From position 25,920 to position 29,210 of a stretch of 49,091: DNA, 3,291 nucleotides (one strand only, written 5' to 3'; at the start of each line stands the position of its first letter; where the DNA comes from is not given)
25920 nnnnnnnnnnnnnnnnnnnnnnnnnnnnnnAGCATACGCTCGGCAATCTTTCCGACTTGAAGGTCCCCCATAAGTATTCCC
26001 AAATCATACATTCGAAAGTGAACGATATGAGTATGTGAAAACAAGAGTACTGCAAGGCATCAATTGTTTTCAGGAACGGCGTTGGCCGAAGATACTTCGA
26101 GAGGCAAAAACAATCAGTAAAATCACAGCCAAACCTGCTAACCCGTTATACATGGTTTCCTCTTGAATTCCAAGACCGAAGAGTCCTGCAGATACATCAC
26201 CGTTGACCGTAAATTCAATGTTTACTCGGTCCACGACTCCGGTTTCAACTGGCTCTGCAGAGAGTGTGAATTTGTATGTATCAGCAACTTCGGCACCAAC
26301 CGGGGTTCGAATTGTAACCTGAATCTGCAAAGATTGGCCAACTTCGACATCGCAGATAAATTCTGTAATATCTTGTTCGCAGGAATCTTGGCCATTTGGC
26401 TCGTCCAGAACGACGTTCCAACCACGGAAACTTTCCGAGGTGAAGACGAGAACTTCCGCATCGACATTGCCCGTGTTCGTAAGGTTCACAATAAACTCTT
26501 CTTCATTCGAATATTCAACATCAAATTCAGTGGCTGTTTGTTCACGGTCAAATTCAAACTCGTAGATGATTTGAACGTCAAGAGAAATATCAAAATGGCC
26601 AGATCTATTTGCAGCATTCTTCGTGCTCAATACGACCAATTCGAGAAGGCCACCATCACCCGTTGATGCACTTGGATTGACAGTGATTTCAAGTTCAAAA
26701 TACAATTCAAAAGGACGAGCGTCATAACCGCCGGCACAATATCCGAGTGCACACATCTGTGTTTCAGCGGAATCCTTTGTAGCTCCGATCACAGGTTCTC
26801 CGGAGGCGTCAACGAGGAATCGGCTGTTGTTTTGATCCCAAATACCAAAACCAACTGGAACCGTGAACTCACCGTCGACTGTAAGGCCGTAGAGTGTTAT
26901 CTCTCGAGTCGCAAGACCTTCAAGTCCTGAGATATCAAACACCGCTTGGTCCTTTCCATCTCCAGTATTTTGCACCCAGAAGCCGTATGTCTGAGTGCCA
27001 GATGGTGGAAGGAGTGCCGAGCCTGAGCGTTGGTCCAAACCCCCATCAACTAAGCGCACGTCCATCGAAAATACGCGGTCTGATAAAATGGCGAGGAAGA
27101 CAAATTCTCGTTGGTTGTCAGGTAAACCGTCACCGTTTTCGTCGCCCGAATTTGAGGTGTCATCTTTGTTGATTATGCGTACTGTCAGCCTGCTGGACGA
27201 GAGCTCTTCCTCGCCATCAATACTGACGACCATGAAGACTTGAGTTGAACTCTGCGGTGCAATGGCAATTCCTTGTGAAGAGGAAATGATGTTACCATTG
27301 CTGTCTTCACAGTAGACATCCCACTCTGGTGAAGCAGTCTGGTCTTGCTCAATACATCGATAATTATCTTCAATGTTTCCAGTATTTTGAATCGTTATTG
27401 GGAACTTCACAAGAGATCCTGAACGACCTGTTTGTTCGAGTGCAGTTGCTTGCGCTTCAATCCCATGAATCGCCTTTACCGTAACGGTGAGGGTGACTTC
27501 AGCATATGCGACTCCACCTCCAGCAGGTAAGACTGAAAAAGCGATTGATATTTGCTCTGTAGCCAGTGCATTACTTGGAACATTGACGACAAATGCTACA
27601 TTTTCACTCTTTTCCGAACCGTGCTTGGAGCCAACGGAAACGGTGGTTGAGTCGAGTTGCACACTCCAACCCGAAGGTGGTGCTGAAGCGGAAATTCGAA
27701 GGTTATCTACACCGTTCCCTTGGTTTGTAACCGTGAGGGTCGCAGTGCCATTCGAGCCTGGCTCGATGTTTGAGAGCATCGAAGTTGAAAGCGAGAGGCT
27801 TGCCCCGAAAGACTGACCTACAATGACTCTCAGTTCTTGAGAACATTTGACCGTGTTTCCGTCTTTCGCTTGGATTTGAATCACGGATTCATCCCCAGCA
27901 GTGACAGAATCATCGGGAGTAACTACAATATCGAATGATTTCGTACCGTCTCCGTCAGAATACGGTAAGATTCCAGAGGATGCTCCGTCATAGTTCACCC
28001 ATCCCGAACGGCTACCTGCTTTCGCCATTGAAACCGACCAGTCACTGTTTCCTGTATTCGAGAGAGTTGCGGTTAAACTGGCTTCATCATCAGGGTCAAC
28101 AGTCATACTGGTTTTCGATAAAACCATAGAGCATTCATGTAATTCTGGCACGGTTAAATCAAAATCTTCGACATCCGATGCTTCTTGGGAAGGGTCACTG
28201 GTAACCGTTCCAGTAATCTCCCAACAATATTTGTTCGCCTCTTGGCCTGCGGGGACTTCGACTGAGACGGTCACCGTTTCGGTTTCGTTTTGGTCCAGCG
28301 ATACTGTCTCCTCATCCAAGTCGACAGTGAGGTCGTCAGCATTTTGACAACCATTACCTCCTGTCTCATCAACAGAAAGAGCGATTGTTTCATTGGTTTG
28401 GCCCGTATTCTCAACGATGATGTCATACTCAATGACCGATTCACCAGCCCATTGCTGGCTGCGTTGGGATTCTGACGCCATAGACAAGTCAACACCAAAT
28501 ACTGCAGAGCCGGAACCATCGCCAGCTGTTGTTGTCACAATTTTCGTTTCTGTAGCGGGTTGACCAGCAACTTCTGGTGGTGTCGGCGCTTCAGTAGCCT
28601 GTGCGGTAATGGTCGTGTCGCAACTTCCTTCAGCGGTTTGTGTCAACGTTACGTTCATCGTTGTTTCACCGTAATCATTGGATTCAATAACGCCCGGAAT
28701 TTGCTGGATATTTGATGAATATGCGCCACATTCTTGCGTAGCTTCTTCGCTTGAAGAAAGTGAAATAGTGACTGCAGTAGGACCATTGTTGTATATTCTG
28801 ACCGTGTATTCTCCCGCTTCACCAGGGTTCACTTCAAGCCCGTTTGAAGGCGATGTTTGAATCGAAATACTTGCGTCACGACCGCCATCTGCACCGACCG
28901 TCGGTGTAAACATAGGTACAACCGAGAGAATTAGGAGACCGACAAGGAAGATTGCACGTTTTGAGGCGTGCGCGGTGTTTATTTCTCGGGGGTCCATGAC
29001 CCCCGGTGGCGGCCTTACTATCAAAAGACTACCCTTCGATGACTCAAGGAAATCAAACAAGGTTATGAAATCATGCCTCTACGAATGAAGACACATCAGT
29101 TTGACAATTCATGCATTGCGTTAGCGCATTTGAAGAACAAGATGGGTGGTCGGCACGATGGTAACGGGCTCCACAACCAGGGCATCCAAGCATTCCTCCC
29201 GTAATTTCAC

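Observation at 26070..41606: Co-directional five-gene cell-surface module built around a giant orphan protein and a membrane-tethered S8 protease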

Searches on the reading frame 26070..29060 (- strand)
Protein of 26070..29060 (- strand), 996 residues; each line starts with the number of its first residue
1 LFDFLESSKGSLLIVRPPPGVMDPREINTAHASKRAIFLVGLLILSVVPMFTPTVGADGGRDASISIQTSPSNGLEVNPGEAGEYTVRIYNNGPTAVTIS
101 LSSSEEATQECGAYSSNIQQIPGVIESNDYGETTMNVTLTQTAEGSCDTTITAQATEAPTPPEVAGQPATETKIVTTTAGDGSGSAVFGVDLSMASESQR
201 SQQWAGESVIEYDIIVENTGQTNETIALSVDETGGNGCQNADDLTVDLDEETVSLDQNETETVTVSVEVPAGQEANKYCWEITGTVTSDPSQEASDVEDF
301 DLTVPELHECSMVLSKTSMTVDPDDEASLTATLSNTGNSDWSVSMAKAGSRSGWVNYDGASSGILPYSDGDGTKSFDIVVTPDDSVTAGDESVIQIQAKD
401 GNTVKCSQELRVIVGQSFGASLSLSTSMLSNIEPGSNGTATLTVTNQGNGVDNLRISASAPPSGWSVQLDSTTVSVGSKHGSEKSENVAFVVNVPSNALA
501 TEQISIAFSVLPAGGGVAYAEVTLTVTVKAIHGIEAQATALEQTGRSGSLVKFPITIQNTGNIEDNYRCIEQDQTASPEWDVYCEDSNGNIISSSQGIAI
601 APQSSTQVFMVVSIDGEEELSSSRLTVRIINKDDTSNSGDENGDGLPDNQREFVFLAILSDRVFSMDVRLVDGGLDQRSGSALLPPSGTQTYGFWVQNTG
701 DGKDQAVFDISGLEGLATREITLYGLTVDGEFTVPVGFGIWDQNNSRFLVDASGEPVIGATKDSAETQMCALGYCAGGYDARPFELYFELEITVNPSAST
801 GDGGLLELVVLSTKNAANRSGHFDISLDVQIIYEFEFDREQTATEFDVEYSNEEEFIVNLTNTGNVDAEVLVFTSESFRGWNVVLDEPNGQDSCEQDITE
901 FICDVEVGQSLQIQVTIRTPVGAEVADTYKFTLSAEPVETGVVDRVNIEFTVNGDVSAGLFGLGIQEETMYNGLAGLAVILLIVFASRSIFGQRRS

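Call 5: search_protein_families(library=pfam, proteins=[window:26070-29060:-], max_evalue=0.01)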
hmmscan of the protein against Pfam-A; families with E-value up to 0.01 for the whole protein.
window:26070-29060:- (996 aa): 5 families
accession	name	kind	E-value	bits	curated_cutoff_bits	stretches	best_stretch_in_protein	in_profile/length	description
PF10633.15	NPCBM_assoc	-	3.9e-09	37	24.4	1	432-502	1-68/78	NPCBM-associated, NEW3 domain of alpha-galactosidase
PF11614.14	FixG_C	-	3.1e-08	34.2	25.6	1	212-294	35-109/119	IG-like fold at C-terminal of FixG, putative oxidoreductase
PF22544.2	HYDIN_VesB_CFA65-like_Ig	-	1.2e-05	25.9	25.5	0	428-479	11-63/100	HYDIN/CFA65/VesB-like, Ig-like domain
PF15780.11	ASH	-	0.0026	18.4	27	0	77-152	19-87/98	Abnormal spindle-like microcephaly-assoc'd, ASPM-SPD-2-Hydin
PF06030.18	WxLIP_PGBD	-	0.0037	17.7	27.3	0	246-272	81-107/121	WxL Interacting Protein, peptidoglycan binding domain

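Call 6: search_protein_families(library=ncbifam, proteins=[window:26070-29060:-], max_evalue=0.01)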
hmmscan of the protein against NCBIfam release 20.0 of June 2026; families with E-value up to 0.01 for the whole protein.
window:26070-29060:- (996 aa): 3 families
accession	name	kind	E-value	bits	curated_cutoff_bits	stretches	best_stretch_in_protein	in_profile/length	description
NF041740.1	choice_anch_T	equivalog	2.3e-22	79.4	70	3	321-509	41-236/259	choice-of-anchor T family protein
TIGR02745.1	ccoG_rdxA_fixG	equivalog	0.00059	18.9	316.7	0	198-282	336-413/435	cytochrome c oxidase accessory protein CcoG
TIGR01451.2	B_ant_repeat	repeat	0.0028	17.6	24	0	76-98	7-29/53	DUF11 type repeat protein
